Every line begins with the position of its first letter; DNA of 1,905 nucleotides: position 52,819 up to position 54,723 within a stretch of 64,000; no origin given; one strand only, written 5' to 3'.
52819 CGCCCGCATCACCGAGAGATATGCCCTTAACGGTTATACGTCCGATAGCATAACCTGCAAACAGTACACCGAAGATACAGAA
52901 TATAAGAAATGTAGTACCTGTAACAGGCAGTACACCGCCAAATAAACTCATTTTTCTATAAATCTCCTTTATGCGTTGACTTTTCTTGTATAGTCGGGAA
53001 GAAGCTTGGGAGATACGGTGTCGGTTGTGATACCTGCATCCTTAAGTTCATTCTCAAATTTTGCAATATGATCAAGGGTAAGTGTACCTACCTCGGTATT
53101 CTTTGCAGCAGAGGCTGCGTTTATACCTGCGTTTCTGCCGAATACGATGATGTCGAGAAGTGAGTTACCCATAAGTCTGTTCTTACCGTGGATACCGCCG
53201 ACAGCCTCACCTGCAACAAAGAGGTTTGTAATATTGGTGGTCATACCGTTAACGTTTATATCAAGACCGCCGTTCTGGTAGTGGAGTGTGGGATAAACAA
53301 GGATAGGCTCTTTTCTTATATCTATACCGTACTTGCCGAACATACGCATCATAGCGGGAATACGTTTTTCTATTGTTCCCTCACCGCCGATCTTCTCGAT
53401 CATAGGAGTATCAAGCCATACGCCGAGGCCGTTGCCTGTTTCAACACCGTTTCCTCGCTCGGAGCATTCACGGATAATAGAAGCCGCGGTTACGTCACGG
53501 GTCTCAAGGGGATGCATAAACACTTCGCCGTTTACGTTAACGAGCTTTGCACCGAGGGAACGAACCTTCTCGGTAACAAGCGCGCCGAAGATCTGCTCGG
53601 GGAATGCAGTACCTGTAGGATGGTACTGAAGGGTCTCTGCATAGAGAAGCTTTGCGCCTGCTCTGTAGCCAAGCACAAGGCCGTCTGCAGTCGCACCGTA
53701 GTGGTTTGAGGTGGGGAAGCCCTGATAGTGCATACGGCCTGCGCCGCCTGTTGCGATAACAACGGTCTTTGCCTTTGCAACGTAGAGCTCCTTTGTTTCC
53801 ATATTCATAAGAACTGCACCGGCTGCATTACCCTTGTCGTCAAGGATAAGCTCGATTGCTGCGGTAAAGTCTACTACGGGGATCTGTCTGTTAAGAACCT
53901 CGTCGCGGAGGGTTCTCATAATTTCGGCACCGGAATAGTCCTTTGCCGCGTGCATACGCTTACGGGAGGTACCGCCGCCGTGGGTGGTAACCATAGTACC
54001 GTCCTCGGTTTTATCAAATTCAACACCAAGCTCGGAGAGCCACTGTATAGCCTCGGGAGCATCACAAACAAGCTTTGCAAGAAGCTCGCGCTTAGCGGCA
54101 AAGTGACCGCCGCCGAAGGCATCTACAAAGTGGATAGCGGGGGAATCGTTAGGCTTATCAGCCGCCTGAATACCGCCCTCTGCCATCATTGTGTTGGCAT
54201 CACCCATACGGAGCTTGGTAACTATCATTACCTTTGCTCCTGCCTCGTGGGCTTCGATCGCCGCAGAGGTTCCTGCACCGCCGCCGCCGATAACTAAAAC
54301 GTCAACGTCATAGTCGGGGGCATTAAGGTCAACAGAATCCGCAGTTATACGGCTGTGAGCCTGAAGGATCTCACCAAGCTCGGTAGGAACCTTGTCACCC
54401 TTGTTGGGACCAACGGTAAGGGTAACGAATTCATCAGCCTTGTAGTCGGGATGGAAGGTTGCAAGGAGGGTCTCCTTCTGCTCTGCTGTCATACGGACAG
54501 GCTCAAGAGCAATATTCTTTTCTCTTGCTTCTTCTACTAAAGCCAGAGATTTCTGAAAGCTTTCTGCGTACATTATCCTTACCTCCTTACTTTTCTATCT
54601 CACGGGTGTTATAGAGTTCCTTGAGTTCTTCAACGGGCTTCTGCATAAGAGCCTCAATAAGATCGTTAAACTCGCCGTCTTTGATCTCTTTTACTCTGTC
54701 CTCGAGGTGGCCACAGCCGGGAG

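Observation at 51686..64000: Twelve-gene operon joining an Hdr-Flx (bifurcation-type) module to a soluble fumarate reductase, fumarase, malate dehydrogenase and an exporter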

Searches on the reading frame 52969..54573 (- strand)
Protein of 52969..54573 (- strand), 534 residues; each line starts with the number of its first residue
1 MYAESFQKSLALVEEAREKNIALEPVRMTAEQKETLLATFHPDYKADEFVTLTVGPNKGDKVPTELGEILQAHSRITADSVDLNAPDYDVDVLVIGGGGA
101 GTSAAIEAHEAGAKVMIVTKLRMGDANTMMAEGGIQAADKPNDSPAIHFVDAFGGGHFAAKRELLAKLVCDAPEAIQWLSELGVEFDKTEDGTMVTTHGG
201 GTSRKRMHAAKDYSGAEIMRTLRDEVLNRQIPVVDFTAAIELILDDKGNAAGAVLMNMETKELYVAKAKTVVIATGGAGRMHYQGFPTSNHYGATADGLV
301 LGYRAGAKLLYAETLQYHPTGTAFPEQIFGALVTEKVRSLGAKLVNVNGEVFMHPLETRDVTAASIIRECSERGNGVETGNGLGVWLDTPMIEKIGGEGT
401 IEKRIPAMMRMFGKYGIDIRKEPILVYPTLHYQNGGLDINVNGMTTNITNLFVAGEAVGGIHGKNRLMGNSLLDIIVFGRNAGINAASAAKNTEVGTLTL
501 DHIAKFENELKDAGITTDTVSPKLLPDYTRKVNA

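Call 5: search_protein_families(library=pfam, proteins=[window:52969-54573:-], max_evalue=0.001)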
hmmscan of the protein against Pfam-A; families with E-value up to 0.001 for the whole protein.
window:52969-54573:- (534 aa): 8 families
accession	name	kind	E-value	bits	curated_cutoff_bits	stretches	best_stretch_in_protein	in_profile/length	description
PF00890.30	FAD_binding_2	-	4.2e-69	234.2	20.4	1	91-472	1-414/414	FAD binding domain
PF03486.20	HI0933_like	-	6e-10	39.4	50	1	91-458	2-220/244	HI0933-like protein Rossmann domain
PF01266.30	DAO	-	1.6e-09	38.2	27.9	1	91-239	1-137/353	FAD dependent oxidoreductase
PF07992.20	Pyr_redox_2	-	7.9e-08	32.5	26.1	1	91-286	2-119/291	Pyridine nucleotide-disulphide oxidoreductase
PF12831.13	FAD_oxidored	-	1.2e-05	25.3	27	1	91-120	1-30/416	FAD dependent oxidoreductase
PF01494.25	FAD_binding_3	-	0.00016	21.5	22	1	89-122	1-34/349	FAD binding domain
PF01134.28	GIDA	-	0.00019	21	22.1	1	91-283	1-158/391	Glucose inhibited division protein A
PF13738.12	Pyr_redox_3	-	0.00041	20.1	30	0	91-120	166-195/305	Pyridine nucleotide-disulphide oxidoreductase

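Call 6: search_protein_families(library=ncbifam, proteins=[window:52969-54573:-], max_evalue=0.001)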
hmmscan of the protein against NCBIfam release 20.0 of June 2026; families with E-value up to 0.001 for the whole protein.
window:52969-54573:- (534 aa): 61 families (the best 25 are shown)
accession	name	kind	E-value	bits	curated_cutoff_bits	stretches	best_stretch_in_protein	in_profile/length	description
NF004900.0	PRK06263.1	equivalog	2.3e-102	343.3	718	1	88-512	6-426/546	fumarate reductase (CoM/CoB) subunit TfrA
TIGR01812.1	sdhA_frdA_Gneg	subfamily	2.2e-84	283.9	567.3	1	91-501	1-415/568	succinate dehydrogenase or fumarate reductase, flavoprotein subunit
NF005866.0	PRK07803.1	equivalog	2.4e-81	273.7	819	2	88-354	7-285/631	fumarate reductase/succinate dehydrogenase flavoprotein subunit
TIGR00551.1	nadB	equivalog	2.5e-80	270.5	452.75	1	90-493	3-392/489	L-aspartate oxidase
NF005867.0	PRK07804.1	equivalog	2.5e-77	260.3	639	1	89-494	18-421/548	L-aspartate oxidase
NF005636.0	PRK07395.1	subfamily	1.8e-71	241.1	723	1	88-485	11-402/560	L-aspartate oxidase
NF004724.0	PRK06069.1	subfamily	2.4e-71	240.6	826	1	90-507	6-431/577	succinate dehydrogenase/fumarate reductase flavoprotein subunit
NF005978.0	PRK08071.1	equivalog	5.8e-69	232.9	621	1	91-494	5-392/514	L-aspartate oxidase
NF042982.1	MFR_Fp_SdhA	equivalog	2.4e-68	231.1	1100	1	89-513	47-474/612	8-methylmenaquinol:fumarate reductase flavoprotein subunit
TIGR01816.1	sdhA_forward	equivalog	4.2e-68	229.9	727.35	1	90-508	3-434/584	succinate dehydrogenase flavoprotein subunit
NF005701.0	PRK07512.1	equivalog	1.6e-67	228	528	1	90-498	10-405/516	L-aspartate oxidase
NF006567.0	PRK09077.1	equivalog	1.3e-64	218.4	629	1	87-492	6-411/537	L-aspartate oxidase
NF004613.0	PRK05945.1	equivalog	7.2e-62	209.8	824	1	89-499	3-422/575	succinate dehydrogenase/fumarate reductase flavoprotein subunit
NF004820.0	PRK06175.1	equivalog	4.2e-61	207.1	472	1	89-503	4-400/433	L-aspartate oxidase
TIGR01813.1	flavo_cyto_c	subfamily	9.5e-61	205.9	285.45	2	91-372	1-292/444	flavocytochrome c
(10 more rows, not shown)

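Call 14: find_encoding_contigs(protein=window:52969-54573:-, flank=10000, max_places=6)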
Protein window:52969-54573:- (534 aa): 4 contigs read that carry it; 1 place shown.
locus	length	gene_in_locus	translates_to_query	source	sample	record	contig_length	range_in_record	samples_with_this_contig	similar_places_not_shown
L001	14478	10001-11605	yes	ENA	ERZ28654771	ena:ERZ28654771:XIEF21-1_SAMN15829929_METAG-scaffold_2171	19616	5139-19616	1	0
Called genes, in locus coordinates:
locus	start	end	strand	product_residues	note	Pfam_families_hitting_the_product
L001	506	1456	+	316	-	PF00056:Ldh_1_N, PF02866:Ldh_1_C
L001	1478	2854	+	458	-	PF00206:Lyase_1, PF10415:FumaraseC_C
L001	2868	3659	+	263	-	PF02754:CCG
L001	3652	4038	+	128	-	PF13237:Fer4_10, PF13484:Fer4_16 (faint), PF12838:Fer4_7 (weak), PF13183:Fer4_8, PF13187:Fer4_9, PF13534:Fer4_17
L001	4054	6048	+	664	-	PF01266:DAO (faint), PF07992:Pyr_redox_2, PF13450:NAD_binding_8 (faint), PF12797:Fer4_2 (faint), PF12837:Fer4_6 (faint), PF00037:Fer4 (weak), PF12838:Fer4_7, PF13187:Fer4_9, +2 more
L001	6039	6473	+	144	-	PF02662:FlpD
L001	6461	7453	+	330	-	PF13187:Fer4_9 (faint), PF13237:Fer4_10 (faint), PF00037:Fer4 (faint), PF12797:Fer4_2 (faint), PF13183:Fer4_8, PF13534:Fer4_17 (weak)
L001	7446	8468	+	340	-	PF13183:Fer4_8 (faint), PF13187:Fer4_9 (faint), PF13534:Fer4_17 (faint), PF12838:Fer4_7 (faint), PF12797:Fer4_2 (faint), PF17179:Fer4_22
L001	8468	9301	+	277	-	PF00970:FAD_binding_6 (weak), PF00175:NAD_binding_1, PF10418:DHODB_Fe-S_bind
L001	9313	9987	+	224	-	PF13183:Fer4_8 (faint), PF12838:Fer4_7 (weak), PF13187:Fer4_9 (weak)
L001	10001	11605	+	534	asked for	PF00890:FAD_binding_2, PF01266:DAO, PF03486:HI0933_like, PF07992:Pyr_redox_2 (weak), PF12831:FAD_oxidored (weak)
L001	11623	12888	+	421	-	PF06826:Asp-Al_Ex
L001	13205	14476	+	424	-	?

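Call 15: find_homologous_proteins(query=window:52969-54573:-, max_evalue=1e-20)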
Query window:52969-54573:- (534 aa): 8000 proteins with E <= 1e-20 among 8000 candidates; the best 120 are listed.
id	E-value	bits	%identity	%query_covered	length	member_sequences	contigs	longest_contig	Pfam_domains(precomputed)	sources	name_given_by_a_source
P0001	0.0e+0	1189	100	100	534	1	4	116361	PF01266.31,PF00890.31,PF07992.21,PF03486.21,PF12831.14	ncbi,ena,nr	ncbi:MAG: FAD-dependent oxidoreductase [Clostridia bacterium]|nr:FAD-dependent oxidoreductase [Clost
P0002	0.0e+0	1178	99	100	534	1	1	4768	PF01266.31,PF00890.31,PF07992.21,PF03486.21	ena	-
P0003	0.0e+0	1178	99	100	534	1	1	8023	PF01266.31,PF00890.31,PF07992.21,PF03486.21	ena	-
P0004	0.0e+0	1166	98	100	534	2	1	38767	PF01266.31,PF00890.31,PF07992.21,PF03486.21,PF12831.14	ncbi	-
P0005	0.0e+0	1165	98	100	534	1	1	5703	PF01266.31,PF00890.31,PF07992.21,PF03486.21,PF12831.14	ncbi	-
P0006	0.0e+0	1163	98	100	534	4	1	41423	PF01266.31,PF00890.31,PF07992.21,PF03486.21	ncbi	-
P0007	0.0e+0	1162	98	100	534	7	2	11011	PF01266.31,PF00890.31,PF07992.21,PF03486.21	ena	-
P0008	0.0e+0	1159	97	100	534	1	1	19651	PF01266.31,PF00890.31,PF07992.21,PF03486.21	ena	-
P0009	0.0e+0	1141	96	100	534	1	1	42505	PF01266.31,PF00890.31,PF07992.21,PF03486.21,PF12831.14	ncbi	-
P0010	0.0e+0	1139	96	100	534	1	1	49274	PF01266.31,PF00890.31,PF07992.21,PF03486.21,PF12831.14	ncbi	-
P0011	0.0e+0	1138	96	100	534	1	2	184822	PF01266.31,PF00890.31,PF07992.21,PF03486.21,PF12831.14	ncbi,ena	-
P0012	0.0e+0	1135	96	100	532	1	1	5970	PF01266.31,PF00890.31,PF07992.21,PF03486.21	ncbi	-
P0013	0.0e+0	1122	84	86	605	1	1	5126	PF01266.31,PF00890.31,PF07992.21,PF03486.21,PF12831.14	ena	-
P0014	0.0e+0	1120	95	99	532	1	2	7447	PF01266.31,PF00890.31,PF07992.21,PF03486.21,PF12831.14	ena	-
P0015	0.0e+0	1116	94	99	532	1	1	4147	PF01266.31,PF00890.31,PF07992.21,PF03486.21,PF12831.14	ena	-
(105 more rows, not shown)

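Call 26: search_protein_families(library=ncbifam, proteins=[L001:506-1456:+], max_evalue=1e-10)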
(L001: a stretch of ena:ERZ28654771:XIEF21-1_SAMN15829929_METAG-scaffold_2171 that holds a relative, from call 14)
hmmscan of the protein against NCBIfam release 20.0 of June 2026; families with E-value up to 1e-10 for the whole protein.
L001:506-1456:+ (316 aa): 9 families
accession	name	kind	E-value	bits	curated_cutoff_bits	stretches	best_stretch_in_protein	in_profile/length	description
NF000824.0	PRK00066.1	subfamily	2.8e-102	342.3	339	1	2-314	7-314/316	L-lactate dehydrogenase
TIGR01771.1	L-LDH-NAD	equivalog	2.7e-97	325.7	303.55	1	6-309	1-299/299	L-lactate dehydrogenase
NF004863.0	PRK06223.1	subfamily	7.8e-83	278.2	283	1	1-314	3-307/313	malate dehydrogenase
TIGR01763.1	MalateDH_bact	equivalog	1.8e-62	211.3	351.85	1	2-312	2-303/305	malate dehydrogenase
NF041314.1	Malate_DH_Halo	equivalog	5.5e-55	186.7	550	1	1-311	1-300/304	malate dehydrogenase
TIGR01772.1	MDH_euk_gproteo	equivalog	2.2e-20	73.2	273.05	1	3-204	1-204/313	malate dehydrogenase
TIGR01759.1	MalateDH-SF1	subfamily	7.6e-15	54.7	345.65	1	66-307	77-320/327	malate dehydrogenase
TIGR01758.1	MDH_euk_cyt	equivalog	3.6e-12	46.4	470.4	1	67-268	74-275/324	malate dehydrogenase, NAD-dependent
NF003916.0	PRK05442.1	equivalog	1.5e-11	43.9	271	1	61-303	74-312/328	malate dehydrogenase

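Call 27: search_protein_representatives(protein=window:52969-54573:-)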
Query: 534 residues. Proteins with E-value up to 0.001 (for the whole library): 18629; up to 1e-10: 7841; up to 1e-30: 2261. The best 150 are listed.
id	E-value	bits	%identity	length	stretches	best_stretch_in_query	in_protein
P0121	3.6e-192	656.2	55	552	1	6-531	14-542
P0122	9.8e-192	654.7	58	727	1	19-525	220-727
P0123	2.9e-179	613.6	83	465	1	90-421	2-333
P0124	1.0e-171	588.7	75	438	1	183-530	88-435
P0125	3.9e-157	540.6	80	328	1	1-307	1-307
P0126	2.2e-146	505.1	48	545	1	28-530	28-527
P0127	7.5e-146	503.3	73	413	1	188-493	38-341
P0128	2.0e-145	501.9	89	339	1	89-341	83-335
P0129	4.1e-141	487.7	72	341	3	308-446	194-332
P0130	3.0e-133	461.8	49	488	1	8-492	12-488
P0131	4.2e-125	434.9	46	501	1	5-504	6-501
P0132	8.1e-122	424.1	47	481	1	5-487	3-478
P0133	3.3e-119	415.5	73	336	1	223-485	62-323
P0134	2.0e-117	409.6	44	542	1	24-529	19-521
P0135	7.9e-114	397.7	69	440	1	1-266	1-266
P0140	7.5e-108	378.0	47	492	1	51-492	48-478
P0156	8.0e-86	305.3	40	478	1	24-490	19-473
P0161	8.6e-83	295.3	43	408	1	85-490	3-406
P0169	1.0e-78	281.9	40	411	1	90-492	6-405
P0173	2.9e-75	270.5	42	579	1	90-504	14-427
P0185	3.3e-70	253.8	38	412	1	89-487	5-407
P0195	7.7e-68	246.0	42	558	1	87-493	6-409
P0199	1.3e-66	242.0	42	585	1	91-497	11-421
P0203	3.7e-66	240.5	41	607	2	245-491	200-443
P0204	1.1e-65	238.8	42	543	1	91-497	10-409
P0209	5.9e-64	233.2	41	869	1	89-491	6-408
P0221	1.0e-61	225.8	38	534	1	90-512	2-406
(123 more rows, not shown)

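Call 29: find_related_loci(query=A1, collection=genome_contigs, flank=10000)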
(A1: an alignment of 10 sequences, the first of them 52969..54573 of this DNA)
Query A1 (534 aa) in genome_contigs; peptide patterns used: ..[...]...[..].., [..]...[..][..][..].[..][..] (x = any residue, [..] = any of these).
600 stretches matched a pattern (row limit reached: there are more); 591 encode a relative of the query (tblastn E <= 1e-3); the best 80 are kept; 80 distinct loci.
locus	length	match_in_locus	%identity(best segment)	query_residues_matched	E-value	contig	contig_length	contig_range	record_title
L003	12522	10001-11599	87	1-533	0e+0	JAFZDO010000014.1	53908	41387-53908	MAG: Clostridia bacterium isolate RGIG7669 Water_buffalos_Rectum-1__c350146, whole genome shotgun sequence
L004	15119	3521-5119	87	1-533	0e+0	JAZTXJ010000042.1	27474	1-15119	MAG: Eubacteriales bacterium isolate T1900045330_YK20190019.MAGScoT_cleanbin_000034 SGB_6515_k141_1069451, whole genome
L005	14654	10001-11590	88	1-530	0e+0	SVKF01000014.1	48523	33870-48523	MAG: Oscillospiraceae bacterium isolate SIG454 NODE_16624_length_48523_cov_2.709356, whole genome shotgun sequence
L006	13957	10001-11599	87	1-533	0e+0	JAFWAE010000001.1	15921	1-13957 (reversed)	MAG: Clostridia bacterium isolate RGIG5554 Sheep_Colon.Co__c216162, whole genome shotgun sequence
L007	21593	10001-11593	87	1-531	0e+0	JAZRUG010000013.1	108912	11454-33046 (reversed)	MAG: Eubacteriales bacterium isolate T1900045337_YK20190026.MAGScoT_cleanbin_000013 SGB_6621_k141_1170330, whole genome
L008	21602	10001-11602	87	1-534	0e+0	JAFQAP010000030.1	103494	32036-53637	MAG: Clostridia bacterium isolate RGIG1645 Goat_Cecum-1__c625765, whole genome shotgun sequence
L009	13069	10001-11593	88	1-531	0e+0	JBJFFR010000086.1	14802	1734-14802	MAG: Oscillospiraceae bacterium isolate SARD02_bin.016 NODE_2581_length_14802_cov_9.211636, whole genome shotgun sequenc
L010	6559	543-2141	86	1-533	0e+0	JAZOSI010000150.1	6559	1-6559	MAG: Congzhengia sp. isolate T1900045545_YK20190239.MAGScoT_cleanbin_000009 SGB_7841_k141_2448787, whole genome shotgun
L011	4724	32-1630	86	1-533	0e+0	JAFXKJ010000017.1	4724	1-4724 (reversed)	MAG: Clostridia bacterium isolate RGIG6494 Sheep_Rectum.Co__c257802, whole genome shotgun sequence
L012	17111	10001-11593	88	1-531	0e+0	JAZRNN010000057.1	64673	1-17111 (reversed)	MAG: Clostridia bacterium isolate T1900045408_YK20190098.MAGScoT_cleanbin_000003 SGB_7000_k141_1571021, whole genome sho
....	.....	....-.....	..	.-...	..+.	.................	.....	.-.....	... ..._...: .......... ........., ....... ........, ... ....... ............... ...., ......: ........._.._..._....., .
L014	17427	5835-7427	86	1-531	0e+0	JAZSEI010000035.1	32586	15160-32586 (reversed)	MAG: Acutalibacteraceae bacterium isolate T1900044591_TS20190057.MAGScoT_cleanbin_000007 SGB_633_k141_22164, whole genom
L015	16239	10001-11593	84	1-531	0e+0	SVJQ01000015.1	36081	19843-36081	MAG: Oscillospiraceae bacterium isolate SIG439 NODE_25077_length_36081_cov_2.880458, whole genome shotgun sequence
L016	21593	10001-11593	84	1-531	0e+0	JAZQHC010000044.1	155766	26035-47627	MAG: Eubacteriales bacterium isolate T1900044629_TS20190095.MAGScoT_cleanbin_000008 SGB_996_k141_2182087, whole genome s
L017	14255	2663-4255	83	1-531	0e+0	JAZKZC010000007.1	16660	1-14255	MAG: Eubacteriales bacterium isolate T1900045092_TC20190086.MAGScoT_cleanbin_000034 SGB_4716_k141_171597, whole genome s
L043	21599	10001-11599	82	1-533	0e+0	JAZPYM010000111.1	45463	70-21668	MAG: Congzhengia sp. isolate T1900044647_TS20190113.MAGScoT_cleanbin_000011 SGB_1386_k141_810111, whole genome shotgun s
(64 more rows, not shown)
